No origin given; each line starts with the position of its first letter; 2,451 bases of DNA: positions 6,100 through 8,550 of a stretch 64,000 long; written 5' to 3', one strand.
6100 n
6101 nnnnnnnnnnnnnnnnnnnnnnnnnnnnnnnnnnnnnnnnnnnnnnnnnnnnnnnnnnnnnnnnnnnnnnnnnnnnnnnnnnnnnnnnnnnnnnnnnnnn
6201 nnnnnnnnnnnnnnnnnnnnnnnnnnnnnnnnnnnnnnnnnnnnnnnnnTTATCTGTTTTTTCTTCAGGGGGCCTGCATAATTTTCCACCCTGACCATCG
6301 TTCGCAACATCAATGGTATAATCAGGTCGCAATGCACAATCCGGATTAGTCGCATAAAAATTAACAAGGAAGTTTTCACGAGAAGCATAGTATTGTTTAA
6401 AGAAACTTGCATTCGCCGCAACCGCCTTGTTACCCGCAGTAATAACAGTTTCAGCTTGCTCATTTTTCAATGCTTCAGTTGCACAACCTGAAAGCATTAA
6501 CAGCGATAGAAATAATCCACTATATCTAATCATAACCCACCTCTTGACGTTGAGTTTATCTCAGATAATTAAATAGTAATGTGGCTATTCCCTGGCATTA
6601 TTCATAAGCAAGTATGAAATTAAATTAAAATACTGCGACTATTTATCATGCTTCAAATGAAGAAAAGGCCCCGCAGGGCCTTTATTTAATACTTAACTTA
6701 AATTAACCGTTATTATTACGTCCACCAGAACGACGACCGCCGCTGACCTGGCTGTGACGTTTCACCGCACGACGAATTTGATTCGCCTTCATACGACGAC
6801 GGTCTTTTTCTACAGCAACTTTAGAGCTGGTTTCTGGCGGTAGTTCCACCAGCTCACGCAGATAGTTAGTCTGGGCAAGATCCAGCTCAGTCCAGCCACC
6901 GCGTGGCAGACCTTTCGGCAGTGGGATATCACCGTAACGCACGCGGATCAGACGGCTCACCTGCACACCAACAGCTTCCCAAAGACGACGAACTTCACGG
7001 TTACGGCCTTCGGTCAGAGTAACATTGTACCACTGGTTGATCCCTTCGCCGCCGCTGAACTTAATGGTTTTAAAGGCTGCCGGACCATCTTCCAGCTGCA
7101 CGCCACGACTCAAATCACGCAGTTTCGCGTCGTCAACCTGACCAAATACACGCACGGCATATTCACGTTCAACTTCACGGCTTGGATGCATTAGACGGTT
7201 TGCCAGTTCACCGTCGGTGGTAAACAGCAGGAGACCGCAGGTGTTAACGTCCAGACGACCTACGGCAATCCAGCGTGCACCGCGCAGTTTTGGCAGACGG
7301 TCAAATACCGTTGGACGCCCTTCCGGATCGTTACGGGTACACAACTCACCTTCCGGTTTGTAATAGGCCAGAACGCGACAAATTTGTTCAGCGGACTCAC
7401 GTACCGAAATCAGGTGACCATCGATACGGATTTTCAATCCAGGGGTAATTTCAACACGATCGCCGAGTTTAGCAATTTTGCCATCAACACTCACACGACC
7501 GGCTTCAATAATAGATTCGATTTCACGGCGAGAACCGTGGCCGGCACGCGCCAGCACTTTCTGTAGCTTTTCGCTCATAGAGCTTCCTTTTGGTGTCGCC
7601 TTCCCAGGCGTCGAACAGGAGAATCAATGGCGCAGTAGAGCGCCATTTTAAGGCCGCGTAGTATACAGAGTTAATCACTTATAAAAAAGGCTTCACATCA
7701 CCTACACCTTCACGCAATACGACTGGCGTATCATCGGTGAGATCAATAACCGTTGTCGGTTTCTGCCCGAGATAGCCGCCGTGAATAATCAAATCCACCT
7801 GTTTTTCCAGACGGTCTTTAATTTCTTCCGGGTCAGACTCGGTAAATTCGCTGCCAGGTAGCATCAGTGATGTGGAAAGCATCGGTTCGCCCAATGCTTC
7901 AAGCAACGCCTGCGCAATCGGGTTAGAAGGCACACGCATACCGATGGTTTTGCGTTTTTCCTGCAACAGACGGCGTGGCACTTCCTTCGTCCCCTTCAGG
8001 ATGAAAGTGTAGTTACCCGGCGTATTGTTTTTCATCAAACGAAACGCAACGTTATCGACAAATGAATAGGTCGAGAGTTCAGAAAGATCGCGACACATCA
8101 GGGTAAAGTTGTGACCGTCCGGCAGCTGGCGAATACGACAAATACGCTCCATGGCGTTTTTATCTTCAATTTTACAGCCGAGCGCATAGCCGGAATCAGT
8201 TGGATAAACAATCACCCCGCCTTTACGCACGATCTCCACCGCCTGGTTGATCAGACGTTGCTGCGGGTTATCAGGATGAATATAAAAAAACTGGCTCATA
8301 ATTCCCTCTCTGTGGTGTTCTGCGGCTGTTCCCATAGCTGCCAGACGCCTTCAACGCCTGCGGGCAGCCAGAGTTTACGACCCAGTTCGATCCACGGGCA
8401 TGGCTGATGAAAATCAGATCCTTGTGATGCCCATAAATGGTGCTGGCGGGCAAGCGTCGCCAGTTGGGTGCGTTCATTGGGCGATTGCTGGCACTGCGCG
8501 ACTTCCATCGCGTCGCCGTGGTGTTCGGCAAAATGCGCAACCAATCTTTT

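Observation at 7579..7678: yciO and rluB separated by only ~100 bp; the K-12 gene yciQ appears to be absent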

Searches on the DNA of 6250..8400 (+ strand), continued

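Call 66: search_dna_similar(query=L049:11180-11400:+, collection=plasmids, mode=distant, max_rows=10)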
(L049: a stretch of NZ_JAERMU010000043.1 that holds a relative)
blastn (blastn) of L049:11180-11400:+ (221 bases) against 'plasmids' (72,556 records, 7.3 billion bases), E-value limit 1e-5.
Records with a match: 1; places in all: 1; records where one place covers at least 80% of the query: 1.
Best place of each record, by identity: 90-95% 1.
By first word of the organism name: Klebsiella 1.
By predicted mobility (MOB-suite, as given by PLSDB): non-mobilizable 1.
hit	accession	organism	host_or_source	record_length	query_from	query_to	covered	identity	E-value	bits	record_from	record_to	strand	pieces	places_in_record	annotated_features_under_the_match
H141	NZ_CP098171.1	Klebsiella pneumoniae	Canis lupus familiaris,Rectal swab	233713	2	221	100%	90.0%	2e-77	296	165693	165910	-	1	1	none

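Call 67: search_dna_similar(query=L049:11180-11400:+, collection=ecoli_genomes, mode=distant, max_rows=12, rows=spread)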
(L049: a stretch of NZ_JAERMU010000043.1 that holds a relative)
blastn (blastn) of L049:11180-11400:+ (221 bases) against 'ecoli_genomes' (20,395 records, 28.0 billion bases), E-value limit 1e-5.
Records with a match: 6; places in all: 6; records where one place covers at least 80% of the query: 6.
Genomes with a match: 6 of 5426; with a place that covers at least 80% of the query: 6. Places per genome that has any: lowest 1, median 1, highest 1. On chromosomes: 6 places; on plasmids: 0.
Best place of each record, by identity: 90-95% 5; 80-90% 1.
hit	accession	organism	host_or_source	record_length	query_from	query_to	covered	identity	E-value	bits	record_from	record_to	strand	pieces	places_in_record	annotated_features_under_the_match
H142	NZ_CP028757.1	Escherichia coli strain A17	Otter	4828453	2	221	100%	90.9%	1e-80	307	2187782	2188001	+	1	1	none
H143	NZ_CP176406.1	Escherichia coli O2:H16 strain BA92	Homo sapiens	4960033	1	221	100%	90.0%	2e-78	300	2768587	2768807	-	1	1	tyrosine-type recombinase/integrase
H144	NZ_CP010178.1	Escherichia coli strain H15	not applicable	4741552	2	221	100%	90.0%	6e-78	298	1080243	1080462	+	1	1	none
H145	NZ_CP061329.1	Escherichia coli strain EC93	Rattus norvegicus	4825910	2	221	100%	90.0%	6e-78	298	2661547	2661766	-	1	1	none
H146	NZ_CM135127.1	Escherichia coli strain EcWJ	mouse intestinal content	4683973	2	221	100%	90.0%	6e-78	298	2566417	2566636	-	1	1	none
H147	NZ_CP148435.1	Escherichia coli strain Z1323CEC0012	Chicken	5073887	1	221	100%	89.1%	9e-76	291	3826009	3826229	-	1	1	hypothetical protein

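Call 68: get_annotated_region(hit=H143, flank=12000)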
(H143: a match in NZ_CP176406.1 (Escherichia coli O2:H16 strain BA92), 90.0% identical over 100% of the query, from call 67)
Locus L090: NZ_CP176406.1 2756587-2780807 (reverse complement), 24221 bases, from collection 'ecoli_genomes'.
description: Escherichia coli O2:H16 strain BA92 chromosome, complete genome
organism: Escherichia coli O2:H16 strain BA92 (NCBI taxid 3385495)
replicon: chromosome; assembly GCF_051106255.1
host: Homo sapiens; source: stool; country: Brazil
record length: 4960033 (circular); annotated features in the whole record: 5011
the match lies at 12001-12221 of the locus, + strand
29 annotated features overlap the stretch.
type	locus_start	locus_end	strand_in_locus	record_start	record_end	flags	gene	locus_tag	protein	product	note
CDS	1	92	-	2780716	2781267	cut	-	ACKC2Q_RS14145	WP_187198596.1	recombinase family protein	-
CDS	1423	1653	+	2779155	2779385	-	-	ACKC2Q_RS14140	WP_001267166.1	hypothetical protein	-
CDS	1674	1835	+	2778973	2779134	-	-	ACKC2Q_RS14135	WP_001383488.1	hypothetical protein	-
CDS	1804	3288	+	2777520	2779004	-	-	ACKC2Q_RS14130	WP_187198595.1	DEAD/DEAH box helicase family protein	-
CDS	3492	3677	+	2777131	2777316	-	-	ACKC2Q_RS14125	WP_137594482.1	hypothetical protein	-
CDS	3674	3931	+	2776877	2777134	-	-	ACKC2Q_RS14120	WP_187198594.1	hypothetical protein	-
CDS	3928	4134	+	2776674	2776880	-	-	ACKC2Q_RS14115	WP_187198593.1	hypothetical protein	-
CDS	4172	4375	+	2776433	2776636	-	-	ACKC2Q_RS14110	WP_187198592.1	ABC transporter ATPase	-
CDS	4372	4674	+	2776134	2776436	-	-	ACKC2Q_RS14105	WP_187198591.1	hypothetical protein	-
CDS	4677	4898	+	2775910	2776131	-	-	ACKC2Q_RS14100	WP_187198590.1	hypothetical protein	-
CDS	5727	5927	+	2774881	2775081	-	-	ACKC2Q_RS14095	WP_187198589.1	ACP S-malonyltransferase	-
CDS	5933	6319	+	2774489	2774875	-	-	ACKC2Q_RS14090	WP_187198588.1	hypothetical protein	-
CDS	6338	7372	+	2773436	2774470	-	-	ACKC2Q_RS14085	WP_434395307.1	hypothetical protein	-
CDS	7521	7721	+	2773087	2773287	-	-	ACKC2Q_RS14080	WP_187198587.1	hypothetical protein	-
CDS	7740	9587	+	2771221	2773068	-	-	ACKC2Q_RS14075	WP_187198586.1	hypothetical protein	-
CDS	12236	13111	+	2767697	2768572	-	rluB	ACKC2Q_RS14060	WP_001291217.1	23S rRNA pseudouridine(2605) synthase RluB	-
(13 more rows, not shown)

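Call 69: get_annotated_region(hit=H145, flank=9000)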
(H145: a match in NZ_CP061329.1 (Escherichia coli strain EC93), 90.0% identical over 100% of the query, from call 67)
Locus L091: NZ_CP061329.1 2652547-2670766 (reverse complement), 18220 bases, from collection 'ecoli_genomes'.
description: Escherichia coli strain EC93 chromosome, complete genome
organism: Escherichia coli strain EC93 (NCBI taxid 562)
replicon: chromosome; assembly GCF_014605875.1
host: Rattus norvegicus; source: -; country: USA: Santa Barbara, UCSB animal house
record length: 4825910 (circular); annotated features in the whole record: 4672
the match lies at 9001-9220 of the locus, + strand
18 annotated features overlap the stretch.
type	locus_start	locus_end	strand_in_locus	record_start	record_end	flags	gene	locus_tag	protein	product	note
CDS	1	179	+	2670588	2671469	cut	rnm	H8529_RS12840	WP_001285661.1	RNase RNM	-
CDS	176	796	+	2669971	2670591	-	yciO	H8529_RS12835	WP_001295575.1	L-threonylcarbamoyladenylate synthase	-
CDS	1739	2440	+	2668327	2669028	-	-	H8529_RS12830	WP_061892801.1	YagK/YfjJ domain-containing protein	-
CDS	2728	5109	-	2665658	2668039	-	-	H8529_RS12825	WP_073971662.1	DUF4238 domain-containing protein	-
CDS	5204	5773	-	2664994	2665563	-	-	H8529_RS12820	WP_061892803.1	recombinase family protein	-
CDS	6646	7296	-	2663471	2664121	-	-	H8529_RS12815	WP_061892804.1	hypothetical protein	-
CDS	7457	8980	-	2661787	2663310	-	-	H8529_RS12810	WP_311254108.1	tyrosine-type recombinase/integrase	-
CDS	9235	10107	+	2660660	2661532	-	rluB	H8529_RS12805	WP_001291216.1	23S rRNA pseudouridine(2605) synthase RluB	-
CDS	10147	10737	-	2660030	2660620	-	cobO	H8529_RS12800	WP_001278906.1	cob(I)yrinic acid a,c-diamide adenosyltransferase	-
CDS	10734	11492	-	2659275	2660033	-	yciK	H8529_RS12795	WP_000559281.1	YciK family oxidoreductase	-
CDS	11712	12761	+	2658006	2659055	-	sohB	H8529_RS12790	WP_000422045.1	protease SohB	-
CDS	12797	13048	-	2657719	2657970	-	yciN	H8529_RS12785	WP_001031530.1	YciN family protein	-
CDS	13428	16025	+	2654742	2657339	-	topA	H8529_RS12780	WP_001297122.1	type I DNA topoisomerase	-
CDS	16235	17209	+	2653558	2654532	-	cysB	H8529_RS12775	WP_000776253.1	HTH-type transcriptional regulator CysB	-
CDS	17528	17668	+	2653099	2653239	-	ymiA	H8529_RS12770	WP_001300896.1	YmiA family putative membrane protein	-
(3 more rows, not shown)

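Call 74: get_annotated_region(hit=H142, flank=12000)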
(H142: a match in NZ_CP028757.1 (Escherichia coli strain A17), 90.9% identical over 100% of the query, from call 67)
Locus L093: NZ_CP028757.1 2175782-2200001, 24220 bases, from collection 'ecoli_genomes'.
description: Escherichia coli strain A17 chromosome, complete genome
organism: Escherichia coli strain A17 (NCBI taxid 562)
replicon: chromosome; assembly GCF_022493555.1
host: Otter; source: feces; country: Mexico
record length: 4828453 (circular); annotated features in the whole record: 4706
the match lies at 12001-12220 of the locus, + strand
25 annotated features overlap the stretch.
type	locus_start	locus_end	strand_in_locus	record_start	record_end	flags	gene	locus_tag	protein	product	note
CDS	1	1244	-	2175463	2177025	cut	trpE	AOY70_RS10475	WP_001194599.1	anthranilate synthase component I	-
sequence_feature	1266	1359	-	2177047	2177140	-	-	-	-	-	Trp leader region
CDS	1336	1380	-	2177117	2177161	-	trpL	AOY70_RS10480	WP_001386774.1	trp operon leader peptide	-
CDS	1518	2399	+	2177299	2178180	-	rnm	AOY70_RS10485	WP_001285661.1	RNase RNM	-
CDS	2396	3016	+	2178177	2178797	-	yciO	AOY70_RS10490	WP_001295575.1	L-threonylcarbamoyladenylate synthase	-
CDS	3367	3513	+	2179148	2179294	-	-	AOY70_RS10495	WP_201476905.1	hypothetical protein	-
CDS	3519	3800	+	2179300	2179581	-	-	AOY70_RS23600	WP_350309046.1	DUF6150 family protein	-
CDS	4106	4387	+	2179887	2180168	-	-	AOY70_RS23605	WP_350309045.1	helix-turn-helix domain-containing protein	-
CDS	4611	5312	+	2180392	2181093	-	-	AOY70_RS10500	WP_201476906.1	YagK/YfjJ domain-containing protein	-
CDS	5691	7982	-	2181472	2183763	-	-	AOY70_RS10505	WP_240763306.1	DUF4238 domain-containing protein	-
CDS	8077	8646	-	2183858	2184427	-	-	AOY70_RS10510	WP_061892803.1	recombinase family protein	-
CDS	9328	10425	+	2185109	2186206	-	-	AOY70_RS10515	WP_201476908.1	RelA/SpoT domain-containing protein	-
CDS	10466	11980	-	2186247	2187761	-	-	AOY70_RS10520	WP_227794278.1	tyrosine-type recombinase/integrase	-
CDS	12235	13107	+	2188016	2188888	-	rluB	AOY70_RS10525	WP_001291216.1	23S rRNA pseudouridine(2605) synthase RluB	-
CDS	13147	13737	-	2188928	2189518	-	cobO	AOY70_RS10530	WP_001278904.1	cob(I)yrinic acid a,c-diamide adenosyltransferase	-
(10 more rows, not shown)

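Call 84: get_annotated_region(hit=H141, flank=7000)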
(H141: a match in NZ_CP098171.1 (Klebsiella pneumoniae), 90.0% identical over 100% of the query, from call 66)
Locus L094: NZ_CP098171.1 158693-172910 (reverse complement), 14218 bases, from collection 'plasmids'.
description: Klebsiella pneumoniae strain Z0117KP0003 plasmid pZ0117KP0003-2, complete sequence
organism: Klebsiella pneumoniae (NCBI taxid 573)
taxonomy: Bacteria; Pseudomonadota; Gammaproteobacteria; Enterobacterales; Enterobacteriaceae; Klebsiella; Klebsiella pneumoniae
host: -; source: Canis lupus familiaris,Rectal swab; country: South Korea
typing (MOB-suite, as given by PLSDB): non-mobilizable
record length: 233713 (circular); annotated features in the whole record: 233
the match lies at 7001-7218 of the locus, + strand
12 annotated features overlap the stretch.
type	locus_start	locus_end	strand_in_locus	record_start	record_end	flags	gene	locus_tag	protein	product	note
CDS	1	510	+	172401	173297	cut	gcvA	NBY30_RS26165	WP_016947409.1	transcriptional regulator GcvA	GO:0006355 - regulation of DNA-templated transcription [Evidence IEA]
CDS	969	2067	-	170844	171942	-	-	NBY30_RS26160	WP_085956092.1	IS3 family transposase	-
CDS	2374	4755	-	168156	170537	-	-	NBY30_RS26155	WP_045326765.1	DUF4238 domain-containing protein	-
CDS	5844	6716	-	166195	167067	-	-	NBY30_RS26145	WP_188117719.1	DUF3258 domain-containing protein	-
CDS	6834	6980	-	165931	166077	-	-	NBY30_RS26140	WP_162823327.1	hypothetical protein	-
CDS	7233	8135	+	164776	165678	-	rluB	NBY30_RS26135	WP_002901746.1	23S rRNA pseudouridine(2605) synthase RluB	GO:0001522 - pseudouridine synthesis [Evidence IEA]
CDS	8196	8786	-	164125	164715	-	cobO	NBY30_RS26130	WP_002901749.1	cob(I)yrinic acid a,c-diamide adenosyltransferase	GO:0009236 - cobalamin biosynthetic process [Evidence IEA]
CDS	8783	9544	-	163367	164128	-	-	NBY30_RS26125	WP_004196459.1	YciK family oxidoreductase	-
CDS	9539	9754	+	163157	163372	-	-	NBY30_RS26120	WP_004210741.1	hypothetical protein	-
CDS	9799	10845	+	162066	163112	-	sohB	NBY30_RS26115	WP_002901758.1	protease SohB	GO:0006508 - proteolysis [Evidence IEA]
CDS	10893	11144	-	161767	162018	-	-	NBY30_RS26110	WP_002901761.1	YciN family protein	-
CDS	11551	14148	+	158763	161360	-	topA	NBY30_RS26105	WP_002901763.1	type I DNA topoisomerase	GO:0006260 - DNA replication [Evidence IEA]; GO:0006265 - DNA topological change [Evidence IEA]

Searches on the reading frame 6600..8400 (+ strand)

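Call 21: search_protein_families(library=pfam, proteins=[L001:7094-8989:-], max_evalue=0.001)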
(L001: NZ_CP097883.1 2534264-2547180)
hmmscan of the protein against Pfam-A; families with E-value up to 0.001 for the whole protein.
L001:7094-8989:- (631 aa): 2 families
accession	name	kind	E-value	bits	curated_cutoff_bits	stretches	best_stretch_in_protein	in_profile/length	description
PF09972.14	DUF2207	-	1.4e-21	77.9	24.4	1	35-175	2-126/172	Predicted membrane protein (DUF2207) N-terminal domain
PF20990.2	DUF2207_C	-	1.9e-10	41.3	33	1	284-535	9-211/247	Predicted membrane protein (DUF2207) C-terminal domain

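Call 62: search_protein_families(library=padloc, proteins=[L001:7094-8989:-], max_evalue=0.01)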
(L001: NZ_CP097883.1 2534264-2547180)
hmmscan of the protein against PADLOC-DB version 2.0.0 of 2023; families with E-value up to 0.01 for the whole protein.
L001:7094-8989:- (631 aa): 0 families

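Call 63: search_protein_families(library=phrogs, proteins=[L001:7094-8989:-], max_evalue=0.01)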
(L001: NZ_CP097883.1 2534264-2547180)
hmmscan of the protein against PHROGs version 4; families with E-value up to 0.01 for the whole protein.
L001:7094-8989:- (631 aa): 0 families

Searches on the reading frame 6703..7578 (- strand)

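Call 4: search_protein_families(library=ncbifam, proteins=[window:6703-7578:-])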
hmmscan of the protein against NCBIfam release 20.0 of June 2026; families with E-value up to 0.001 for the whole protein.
window:6703-7578:- (291 aa): 6 families
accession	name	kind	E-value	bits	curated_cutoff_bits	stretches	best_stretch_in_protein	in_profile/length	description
NF007976.1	PRK10700.1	equivalog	4e-190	630.1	290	1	1-290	1-290/291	23S rRNA pseudouridine(2605) synthase RluB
TIGR00093.1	TIGR00093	subfamily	9.6e-64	214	109.3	1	73-233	1-160/161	pseudouridine synthase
NF007784.0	PRK10475.1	equivalog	3.4e-34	118.2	318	1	2-279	6-268/290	23S rRNA pseudouridine(2604) synthase RluF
NF008097.0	PRK10839.1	equivalog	6.4e-28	98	275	1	4-232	2-222/232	16S rRNA pseudouridine(516) synthase RsuA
NF008487.1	PRK11394.1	equivalog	7e-20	71.5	284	2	59-168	20-126/206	23S rRNA pseudouridine(2457) synthase RluE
TIGR00005.1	rluA_subfam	subfamily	1.1e-06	28.2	192.7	1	3-152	6-171/298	RluA family pseudouridine synthase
